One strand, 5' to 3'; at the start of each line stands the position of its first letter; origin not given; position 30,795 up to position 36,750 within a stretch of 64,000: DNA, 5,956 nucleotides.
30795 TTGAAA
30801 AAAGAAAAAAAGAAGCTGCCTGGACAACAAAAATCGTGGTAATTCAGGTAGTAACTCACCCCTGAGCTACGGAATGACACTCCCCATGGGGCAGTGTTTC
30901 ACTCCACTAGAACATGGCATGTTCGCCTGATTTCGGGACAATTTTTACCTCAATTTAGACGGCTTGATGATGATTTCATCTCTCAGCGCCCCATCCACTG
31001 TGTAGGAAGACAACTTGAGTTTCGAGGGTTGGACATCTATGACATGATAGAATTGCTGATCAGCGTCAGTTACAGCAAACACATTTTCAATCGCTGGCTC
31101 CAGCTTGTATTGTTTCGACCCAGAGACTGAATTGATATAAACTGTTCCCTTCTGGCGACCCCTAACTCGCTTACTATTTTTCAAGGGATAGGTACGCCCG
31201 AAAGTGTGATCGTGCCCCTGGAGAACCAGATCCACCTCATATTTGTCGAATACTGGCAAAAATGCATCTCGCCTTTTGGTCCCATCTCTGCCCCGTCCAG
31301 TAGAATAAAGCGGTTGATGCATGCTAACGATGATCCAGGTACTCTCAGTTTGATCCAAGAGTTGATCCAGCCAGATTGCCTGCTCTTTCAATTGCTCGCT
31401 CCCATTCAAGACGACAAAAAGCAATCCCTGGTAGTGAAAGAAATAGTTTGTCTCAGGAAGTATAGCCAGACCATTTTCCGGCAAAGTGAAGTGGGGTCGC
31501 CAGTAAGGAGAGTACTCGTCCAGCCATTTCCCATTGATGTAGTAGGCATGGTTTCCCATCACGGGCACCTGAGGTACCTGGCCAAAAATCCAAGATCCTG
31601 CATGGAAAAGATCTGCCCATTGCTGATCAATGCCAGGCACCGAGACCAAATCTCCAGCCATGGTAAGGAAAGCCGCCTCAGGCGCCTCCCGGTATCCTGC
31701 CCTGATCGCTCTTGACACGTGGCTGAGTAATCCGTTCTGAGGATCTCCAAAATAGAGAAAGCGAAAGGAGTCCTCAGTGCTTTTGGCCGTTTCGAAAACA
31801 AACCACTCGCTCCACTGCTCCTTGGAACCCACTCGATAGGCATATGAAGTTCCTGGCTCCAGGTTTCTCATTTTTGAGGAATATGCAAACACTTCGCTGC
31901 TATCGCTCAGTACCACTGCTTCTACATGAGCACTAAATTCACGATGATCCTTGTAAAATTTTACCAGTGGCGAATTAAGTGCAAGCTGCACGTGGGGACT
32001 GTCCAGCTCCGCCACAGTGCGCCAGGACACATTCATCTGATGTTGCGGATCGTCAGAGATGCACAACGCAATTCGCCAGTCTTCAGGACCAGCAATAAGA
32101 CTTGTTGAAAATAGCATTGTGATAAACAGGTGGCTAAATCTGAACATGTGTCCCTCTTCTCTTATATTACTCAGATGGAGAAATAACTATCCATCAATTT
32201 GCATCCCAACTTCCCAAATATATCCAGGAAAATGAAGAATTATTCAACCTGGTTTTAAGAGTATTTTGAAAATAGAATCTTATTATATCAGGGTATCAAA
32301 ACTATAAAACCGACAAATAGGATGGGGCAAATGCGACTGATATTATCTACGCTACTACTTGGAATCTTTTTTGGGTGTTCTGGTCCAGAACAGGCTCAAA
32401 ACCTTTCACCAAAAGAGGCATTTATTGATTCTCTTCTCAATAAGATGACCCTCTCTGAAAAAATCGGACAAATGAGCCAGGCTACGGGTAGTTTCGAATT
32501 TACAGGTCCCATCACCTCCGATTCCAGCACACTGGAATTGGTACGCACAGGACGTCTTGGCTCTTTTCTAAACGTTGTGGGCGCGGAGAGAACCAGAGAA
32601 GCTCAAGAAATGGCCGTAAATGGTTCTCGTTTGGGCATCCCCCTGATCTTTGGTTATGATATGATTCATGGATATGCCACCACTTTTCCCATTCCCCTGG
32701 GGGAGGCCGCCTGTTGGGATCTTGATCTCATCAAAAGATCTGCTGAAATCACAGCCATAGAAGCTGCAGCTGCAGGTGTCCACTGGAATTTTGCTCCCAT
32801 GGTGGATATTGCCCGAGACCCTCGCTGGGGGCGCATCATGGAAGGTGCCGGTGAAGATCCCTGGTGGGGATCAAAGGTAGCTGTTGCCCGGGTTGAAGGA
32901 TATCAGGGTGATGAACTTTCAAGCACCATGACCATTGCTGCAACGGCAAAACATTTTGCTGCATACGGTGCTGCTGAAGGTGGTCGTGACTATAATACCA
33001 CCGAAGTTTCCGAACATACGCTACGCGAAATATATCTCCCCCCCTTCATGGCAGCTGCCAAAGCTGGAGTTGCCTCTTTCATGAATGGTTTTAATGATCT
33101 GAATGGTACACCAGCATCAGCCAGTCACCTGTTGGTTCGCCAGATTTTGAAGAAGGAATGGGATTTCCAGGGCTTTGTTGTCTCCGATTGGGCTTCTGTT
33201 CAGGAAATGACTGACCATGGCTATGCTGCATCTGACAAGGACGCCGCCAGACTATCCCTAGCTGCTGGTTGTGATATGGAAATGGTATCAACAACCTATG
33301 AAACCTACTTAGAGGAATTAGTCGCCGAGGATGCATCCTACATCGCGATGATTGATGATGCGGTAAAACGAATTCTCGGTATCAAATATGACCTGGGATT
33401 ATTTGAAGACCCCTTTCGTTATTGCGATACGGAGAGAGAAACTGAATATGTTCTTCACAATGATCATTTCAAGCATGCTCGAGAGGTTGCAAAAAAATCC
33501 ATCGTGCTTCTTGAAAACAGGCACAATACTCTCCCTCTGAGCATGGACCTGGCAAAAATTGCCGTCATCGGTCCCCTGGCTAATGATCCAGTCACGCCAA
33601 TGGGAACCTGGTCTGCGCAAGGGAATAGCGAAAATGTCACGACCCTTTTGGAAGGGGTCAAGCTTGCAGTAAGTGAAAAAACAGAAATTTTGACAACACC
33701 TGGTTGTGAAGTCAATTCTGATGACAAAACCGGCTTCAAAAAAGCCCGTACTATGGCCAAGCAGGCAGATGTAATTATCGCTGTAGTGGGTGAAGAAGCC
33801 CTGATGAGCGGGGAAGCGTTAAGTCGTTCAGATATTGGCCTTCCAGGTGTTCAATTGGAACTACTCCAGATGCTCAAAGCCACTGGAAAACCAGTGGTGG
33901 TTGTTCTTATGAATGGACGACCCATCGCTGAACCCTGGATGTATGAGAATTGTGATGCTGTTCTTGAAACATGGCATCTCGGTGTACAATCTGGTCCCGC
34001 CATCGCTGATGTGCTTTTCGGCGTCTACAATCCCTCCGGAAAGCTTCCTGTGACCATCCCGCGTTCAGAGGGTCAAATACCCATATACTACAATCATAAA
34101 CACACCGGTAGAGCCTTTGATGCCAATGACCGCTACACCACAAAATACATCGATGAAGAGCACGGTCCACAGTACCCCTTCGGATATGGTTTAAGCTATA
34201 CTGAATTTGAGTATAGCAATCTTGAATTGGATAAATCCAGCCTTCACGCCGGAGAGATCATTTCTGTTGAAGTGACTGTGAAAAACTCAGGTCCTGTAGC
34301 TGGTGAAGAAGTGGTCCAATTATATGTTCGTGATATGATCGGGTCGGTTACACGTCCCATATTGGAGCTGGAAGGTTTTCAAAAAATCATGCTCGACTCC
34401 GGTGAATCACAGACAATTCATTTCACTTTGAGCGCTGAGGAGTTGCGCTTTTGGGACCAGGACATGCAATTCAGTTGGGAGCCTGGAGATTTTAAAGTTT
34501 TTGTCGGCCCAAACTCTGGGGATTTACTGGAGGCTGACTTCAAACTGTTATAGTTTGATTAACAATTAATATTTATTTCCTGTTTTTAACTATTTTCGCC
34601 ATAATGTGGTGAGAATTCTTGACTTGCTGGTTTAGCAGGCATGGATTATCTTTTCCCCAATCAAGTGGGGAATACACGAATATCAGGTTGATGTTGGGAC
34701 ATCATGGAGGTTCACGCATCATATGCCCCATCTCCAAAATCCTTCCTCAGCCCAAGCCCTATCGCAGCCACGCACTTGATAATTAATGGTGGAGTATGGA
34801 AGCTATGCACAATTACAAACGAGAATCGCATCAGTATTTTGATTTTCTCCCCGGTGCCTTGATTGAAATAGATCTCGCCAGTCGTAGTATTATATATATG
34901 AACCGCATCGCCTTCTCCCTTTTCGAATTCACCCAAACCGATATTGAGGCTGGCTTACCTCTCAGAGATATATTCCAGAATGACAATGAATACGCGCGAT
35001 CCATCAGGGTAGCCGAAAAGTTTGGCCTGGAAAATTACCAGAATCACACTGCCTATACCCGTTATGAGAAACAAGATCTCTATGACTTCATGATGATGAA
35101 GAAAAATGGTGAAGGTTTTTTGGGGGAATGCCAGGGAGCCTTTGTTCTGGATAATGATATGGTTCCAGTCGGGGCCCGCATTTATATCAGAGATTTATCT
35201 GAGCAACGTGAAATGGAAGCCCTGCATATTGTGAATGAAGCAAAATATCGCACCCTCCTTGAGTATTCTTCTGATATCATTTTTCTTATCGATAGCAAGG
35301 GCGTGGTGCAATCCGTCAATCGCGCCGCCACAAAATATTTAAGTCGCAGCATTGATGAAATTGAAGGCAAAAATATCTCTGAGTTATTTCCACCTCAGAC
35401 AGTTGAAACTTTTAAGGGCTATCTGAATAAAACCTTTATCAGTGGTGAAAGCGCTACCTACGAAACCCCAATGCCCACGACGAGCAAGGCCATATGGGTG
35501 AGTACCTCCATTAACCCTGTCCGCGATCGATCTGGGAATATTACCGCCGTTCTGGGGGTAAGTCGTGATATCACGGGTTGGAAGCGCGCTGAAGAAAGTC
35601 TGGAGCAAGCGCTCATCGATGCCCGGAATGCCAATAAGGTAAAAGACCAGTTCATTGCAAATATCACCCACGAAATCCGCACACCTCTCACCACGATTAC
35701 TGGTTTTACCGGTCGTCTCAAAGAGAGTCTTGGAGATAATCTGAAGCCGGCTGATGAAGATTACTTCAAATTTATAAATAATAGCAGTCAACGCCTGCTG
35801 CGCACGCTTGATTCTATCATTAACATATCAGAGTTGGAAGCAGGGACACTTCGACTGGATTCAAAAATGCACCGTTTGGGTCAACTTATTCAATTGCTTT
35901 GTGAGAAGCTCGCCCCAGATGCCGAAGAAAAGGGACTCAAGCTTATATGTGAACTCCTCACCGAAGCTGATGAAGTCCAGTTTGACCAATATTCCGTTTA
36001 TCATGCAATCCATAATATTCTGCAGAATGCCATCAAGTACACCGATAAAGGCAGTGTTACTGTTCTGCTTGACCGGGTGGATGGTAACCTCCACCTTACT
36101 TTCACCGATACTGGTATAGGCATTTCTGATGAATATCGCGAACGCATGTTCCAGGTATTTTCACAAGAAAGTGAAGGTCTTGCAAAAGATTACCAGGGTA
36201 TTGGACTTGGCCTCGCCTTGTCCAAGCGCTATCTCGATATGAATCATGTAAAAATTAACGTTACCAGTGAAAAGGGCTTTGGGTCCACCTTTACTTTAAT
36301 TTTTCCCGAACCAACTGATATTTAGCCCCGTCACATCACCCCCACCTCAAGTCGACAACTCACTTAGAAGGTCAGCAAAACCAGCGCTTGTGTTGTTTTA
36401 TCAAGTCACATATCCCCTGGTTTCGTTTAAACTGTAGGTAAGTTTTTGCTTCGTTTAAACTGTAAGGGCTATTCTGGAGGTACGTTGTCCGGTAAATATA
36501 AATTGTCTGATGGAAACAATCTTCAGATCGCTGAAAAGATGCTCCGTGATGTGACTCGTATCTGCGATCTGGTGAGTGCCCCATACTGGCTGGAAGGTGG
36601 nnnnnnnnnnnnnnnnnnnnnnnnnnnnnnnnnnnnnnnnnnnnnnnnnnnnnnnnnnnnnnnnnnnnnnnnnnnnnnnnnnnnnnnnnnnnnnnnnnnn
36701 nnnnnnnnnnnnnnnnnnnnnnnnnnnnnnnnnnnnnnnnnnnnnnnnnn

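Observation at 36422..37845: licD-licC-like pair (phospho-alcohol decoration) preceded by two palindromic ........-core direct repeats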

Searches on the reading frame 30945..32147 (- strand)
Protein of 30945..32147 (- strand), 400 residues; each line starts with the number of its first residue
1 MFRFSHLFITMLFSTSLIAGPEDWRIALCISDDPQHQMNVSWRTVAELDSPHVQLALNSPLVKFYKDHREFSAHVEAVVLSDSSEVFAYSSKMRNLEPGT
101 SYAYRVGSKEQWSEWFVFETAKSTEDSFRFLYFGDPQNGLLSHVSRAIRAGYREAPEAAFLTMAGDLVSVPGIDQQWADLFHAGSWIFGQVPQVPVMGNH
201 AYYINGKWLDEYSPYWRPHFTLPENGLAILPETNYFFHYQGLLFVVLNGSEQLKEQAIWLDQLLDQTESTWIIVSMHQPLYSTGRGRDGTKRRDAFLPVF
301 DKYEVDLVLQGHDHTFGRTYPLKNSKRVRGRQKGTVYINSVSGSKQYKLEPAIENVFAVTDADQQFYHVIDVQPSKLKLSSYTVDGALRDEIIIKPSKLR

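Call 7: search_protein_families(library=pfam, proteins=[window:30945-32147:-], max_evalue=0.01)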
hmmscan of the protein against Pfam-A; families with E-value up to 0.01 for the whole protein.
window:30945-32147:- (400 aa): 2 families
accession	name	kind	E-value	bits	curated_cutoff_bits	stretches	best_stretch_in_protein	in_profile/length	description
PF00149.33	Metallophos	-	1e-15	59.1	21.5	1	128-315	1-190/191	Calcineurin-like phosphoesterase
PF16656.11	Pur_ac_phosph_N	-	1.3e-15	58.2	30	1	26-120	4-93/93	Purple acid Phosphatase, N-terminal domain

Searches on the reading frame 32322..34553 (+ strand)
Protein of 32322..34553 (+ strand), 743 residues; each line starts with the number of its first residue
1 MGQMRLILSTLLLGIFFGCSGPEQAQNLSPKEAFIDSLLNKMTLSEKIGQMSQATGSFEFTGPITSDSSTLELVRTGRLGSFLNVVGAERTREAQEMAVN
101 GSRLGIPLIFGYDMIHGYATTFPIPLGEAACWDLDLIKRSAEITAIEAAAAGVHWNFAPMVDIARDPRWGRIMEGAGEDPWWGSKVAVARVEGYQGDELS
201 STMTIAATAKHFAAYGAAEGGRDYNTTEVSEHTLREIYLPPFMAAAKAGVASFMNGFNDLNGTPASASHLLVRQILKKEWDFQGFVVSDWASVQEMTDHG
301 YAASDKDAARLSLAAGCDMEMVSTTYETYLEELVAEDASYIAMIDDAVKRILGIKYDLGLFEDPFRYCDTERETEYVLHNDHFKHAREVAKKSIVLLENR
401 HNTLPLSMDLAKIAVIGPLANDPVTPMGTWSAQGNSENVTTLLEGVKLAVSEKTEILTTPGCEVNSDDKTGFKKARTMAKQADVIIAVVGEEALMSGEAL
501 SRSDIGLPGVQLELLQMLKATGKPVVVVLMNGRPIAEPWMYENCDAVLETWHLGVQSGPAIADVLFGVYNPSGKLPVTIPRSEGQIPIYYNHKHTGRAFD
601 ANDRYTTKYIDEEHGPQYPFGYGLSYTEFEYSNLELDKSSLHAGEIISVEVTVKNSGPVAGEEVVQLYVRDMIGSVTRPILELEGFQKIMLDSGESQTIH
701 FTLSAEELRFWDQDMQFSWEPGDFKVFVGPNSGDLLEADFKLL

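Call 7: search_protein_families(library=pfam, proteins=[window:32322-34553:+], max_evalue=0.01)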
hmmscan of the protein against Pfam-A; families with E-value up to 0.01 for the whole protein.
window:32322-34553:+ (743 aa): 3 families
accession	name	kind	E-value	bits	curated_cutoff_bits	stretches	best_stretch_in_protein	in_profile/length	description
PF00933.27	Glyco_hydro_3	-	3.3e-68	230.9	27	1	43-352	1-314/316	Glycosyl hydrolase family 3 N terminal domain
PF01915.27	Glyco_hydro_3_C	-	3.3e-57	194.1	31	1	394-626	1-200/200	Glycosyl hydrolase family 3 C-terminal domain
PF14310.12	Fn3-like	-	7e-24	84.2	25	1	663-732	1-71/71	Fibronectin type III-like domain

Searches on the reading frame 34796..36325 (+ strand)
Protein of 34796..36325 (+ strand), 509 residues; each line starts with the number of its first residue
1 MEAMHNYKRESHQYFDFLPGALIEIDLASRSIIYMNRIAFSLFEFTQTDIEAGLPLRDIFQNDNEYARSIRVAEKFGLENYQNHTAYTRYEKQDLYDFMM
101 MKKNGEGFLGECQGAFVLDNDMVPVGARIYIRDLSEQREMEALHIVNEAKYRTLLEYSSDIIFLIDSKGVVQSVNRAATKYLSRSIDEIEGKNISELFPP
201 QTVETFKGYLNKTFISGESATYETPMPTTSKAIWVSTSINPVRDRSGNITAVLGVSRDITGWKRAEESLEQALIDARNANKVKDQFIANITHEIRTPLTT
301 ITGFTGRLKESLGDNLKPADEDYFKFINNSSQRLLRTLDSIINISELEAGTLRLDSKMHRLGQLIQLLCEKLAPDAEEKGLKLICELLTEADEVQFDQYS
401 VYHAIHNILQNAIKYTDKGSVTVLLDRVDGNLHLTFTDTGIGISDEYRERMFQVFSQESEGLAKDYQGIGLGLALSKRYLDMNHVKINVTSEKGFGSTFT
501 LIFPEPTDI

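Call 7: search_protein_families(library=pfam, proteins=[window:34796-36325:+], max_evalue=0.01)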
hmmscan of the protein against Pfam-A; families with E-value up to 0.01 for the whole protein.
window:34796-36325:+ (509 aa): 8 families
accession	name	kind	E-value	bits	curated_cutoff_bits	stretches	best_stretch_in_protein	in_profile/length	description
PF02518.31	HATPase_c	-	5.5e-22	78.8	26.4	1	397-506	2-110/111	Histidine kinase-, DNA gyrase B-, and HSP90-like ATPase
PF13426.13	PAS_9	-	4.8e-19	69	27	2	160-260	2-102/103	PAS domain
PF00989.32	PAS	-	2.6e-17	63.3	22.6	1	150-259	2-113/113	PAS fold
PF00512.31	HisKA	-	4.1e-15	56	26.9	1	283-350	2-66/66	His Kinase A (phospho-acceptor) domain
PF08448.16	PAS_4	-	3.5e-14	53.4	23.1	1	156-260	2-106/110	PAS fold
PF13188.13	PAS_8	-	2.2e-08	34.1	21.8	1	149-200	1-49/65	PAS domain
PF13596.12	PAS_10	-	0.00088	20.3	22.1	1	162-260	12-106/106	PAS domain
PF24820.1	Diguanyl_cycl_sensor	-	0.009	16.4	28.1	0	154-196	1-43/109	Diguanylate cyclase-like sensor domain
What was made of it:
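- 34796..36325 (+): Cytoplasmic PAS histidine kinase (509 aa) with no response regulator nearby. It is a neighbour only; no functional link is shown. Pfam PAS, HisKA and HATPase_c (call 7).
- Checked: A PAS/HisKA/HATPase_c kinase lies at 34796-36325 (call 7).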

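Call 8: search_protein_families(library=ncbifam, proteins=[window:34796-36325:+], max_evalue=0.01)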
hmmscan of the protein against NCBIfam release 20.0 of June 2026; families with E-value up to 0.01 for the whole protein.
window:34796-36325:+ (509 aa): 84 families (the best 25 are shown)
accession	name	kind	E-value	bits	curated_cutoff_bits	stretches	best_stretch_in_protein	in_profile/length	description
NF047874.1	MASE3_PAS_HK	subfamily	2.5e-57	195.1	560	1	136-504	252-624/655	MASE3 domain-containing sensor histidine kinase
NF046044.1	PnpS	equivalog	6.5e-57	193.3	400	1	138-504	44-390/390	two-component system histidine kinase PnpS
TIGR02966.1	phoR_proteo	equivalog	6.4e-49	166.8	334.2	1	149-503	6-333/333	phosphate regulon sensor histidine kinase PhoR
NF008302.0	PRK11091.1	equivalog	2e-47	161.9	838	1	137-503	142-503/779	aerobic respiration two-component sensor histidine kinase ArcB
NF041947.1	LuxQ_Vibrio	equivalog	1.1e-46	159.2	1200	1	147-504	347-695/843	quorum-sensing autoinducer 2 sensor kinase/phosphatase LuxQ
TIGR02956.1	TMAO_torS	equivalog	3.6e-45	154.5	676.5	1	270-502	451-679/967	TMAO reductase system sensor histidine kinase/response regulator TorS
NF038297.2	hybrid_HK_HrmK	equivalog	4.3e-45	154.5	725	1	249-504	201-456/607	hybrid histidine kinase/response regulator HrmK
NF008318.0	PRK11107.1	equivalog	1.6e-44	152.2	890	1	272-502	282-515/920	two-component sensor histidine kinase BarA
NF033092.0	HK_WalK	equivalog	2.1e-42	145.5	725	1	148-504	257-593/594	cell wall metabolism sensor histidine kinase WalK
NF045901.1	HisKinLetSLeg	equivalog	2.1e-40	138.5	1650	1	263-501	275-514/906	two-component system sensor histidine kinase LetS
NF008468.0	PRK11360.1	equivalog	9.2e-40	136.6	646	1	153-504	272-607/616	two-component system sensor histidine kinase AtoS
NF008099.0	PRK10841.1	equivalog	2.8e-38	131.3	920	1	242-504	429-689/949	two-component system sensor histidine kinase RcsC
NF045595.1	HK_scytonemin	equivalog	3e-38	131.7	865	1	93-504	230-634/637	scytonemin biosynthesis sensor histidine kinase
NF041593.1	histid_kinase_PdhS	equivalog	2.3e-35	121.8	2000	1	136-506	655-1035/1041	cell-division control histidine kinase PdhS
NF041832.1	near_NosP_CTERM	subfamily_domain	6.7e-35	120.8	400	1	278-504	2-224/370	NahK/ErcS family hybrid sensor histidine kinase/response regulator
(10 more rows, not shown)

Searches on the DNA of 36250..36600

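Call 51: search_rna_families(source=window, start=36250, end=36600, threshold=evalue, max_evalue=1)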
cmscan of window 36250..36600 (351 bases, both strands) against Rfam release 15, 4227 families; matches with E-value up to 1: 1.
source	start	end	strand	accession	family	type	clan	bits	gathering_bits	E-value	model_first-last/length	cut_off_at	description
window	36419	36438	+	RF01104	SBWMV2_UPD-PKb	Cis-reg;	-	17.8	39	0.49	1-29/29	no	Pseudoknot of upstream pseudoknot domain (UPD) of the 3'UTR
